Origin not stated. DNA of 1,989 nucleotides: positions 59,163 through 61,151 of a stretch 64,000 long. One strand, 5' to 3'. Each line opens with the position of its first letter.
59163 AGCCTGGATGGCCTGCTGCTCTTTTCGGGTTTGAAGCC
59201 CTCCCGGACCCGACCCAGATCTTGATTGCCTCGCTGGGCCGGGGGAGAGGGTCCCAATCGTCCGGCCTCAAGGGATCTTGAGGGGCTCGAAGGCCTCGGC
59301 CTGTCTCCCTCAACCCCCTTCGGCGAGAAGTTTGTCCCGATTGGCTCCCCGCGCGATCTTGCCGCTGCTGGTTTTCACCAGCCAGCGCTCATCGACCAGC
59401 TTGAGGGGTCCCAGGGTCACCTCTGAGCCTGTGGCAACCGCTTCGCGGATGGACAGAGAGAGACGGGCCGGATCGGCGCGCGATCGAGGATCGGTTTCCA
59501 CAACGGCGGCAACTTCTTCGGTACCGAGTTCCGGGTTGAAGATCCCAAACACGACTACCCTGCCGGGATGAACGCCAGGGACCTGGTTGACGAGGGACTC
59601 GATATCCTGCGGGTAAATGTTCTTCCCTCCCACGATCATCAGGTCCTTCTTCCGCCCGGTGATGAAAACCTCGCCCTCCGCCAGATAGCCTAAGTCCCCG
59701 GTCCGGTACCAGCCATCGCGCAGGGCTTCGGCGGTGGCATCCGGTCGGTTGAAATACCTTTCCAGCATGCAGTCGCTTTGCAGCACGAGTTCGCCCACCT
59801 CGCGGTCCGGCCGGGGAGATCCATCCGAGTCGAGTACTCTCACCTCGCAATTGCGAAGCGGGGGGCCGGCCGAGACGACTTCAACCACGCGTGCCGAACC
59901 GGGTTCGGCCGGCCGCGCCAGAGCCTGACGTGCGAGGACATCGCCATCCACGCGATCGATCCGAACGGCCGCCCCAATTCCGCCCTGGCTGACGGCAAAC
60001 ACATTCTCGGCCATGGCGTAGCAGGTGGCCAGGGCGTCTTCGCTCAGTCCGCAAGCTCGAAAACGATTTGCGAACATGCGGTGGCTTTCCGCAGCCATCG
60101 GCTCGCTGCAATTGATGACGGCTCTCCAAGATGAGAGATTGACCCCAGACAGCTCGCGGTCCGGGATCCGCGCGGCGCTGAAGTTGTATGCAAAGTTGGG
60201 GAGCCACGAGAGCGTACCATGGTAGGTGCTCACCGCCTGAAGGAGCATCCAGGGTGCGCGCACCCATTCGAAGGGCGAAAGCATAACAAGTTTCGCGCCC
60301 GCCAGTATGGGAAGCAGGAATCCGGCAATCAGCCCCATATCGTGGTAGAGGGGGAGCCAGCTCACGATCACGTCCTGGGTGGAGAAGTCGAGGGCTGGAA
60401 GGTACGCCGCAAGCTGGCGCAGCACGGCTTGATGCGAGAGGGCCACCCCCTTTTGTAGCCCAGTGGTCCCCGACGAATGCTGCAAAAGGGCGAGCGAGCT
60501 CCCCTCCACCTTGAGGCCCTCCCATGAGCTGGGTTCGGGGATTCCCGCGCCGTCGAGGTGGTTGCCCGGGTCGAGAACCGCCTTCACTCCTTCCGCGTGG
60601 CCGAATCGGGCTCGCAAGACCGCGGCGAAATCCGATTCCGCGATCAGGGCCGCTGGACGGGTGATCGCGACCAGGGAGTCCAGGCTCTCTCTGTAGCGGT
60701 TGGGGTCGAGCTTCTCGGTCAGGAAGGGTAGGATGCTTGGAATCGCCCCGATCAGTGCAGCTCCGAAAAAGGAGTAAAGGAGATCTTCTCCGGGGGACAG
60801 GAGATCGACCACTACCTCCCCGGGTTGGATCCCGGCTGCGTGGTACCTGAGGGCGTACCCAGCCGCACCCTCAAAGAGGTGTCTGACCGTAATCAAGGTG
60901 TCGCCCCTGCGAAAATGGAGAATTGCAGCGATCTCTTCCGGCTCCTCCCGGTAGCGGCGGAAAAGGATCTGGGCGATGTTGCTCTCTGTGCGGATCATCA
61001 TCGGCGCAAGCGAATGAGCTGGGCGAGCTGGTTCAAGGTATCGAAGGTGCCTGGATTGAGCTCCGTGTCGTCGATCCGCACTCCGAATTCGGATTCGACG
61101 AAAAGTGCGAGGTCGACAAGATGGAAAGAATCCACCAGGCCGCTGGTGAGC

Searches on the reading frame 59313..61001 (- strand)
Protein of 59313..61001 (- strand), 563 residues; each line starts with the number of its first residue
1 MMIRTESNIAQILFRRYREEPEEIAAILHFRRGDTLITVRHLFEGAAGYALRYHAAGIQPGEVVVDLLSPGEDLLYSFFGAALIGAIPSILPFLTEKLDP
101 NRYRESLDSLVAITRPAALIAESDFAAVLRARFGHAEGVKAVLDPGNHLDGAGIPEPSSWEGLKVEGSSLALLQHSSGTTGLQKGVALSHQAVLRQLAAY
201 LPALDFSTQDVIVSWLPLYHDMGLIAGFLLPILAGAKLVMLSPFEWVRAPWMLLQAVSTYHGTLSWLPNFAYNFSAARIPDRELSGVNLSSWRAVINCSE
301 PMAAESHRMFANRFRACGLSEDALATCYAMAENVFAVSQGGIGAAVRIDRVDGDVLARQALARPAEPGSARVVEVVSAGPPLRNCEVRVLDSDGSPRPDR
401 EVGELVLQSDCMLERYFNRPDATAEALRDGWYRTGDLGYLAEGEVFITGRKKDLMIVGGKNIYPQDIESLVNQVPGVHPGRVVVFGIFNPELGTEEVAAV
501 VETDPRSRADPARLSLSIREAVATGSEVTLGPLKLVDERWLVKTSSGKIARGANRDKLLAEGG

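Call 33: search_protein_families(library=pfam, max_evalue=0.00001, proteins=[window:59313-61001:-])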
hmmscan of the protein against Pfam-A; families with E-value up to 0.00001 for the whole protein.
window:59313-61001:- (563 aa): 1 family
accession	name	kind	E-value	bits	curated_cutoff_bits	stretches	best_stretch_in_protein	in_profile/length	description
PF00501.34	AMP-binding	-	6.4e-44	150.7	29.9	1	16-417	4-384/384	AMP-binding enzyme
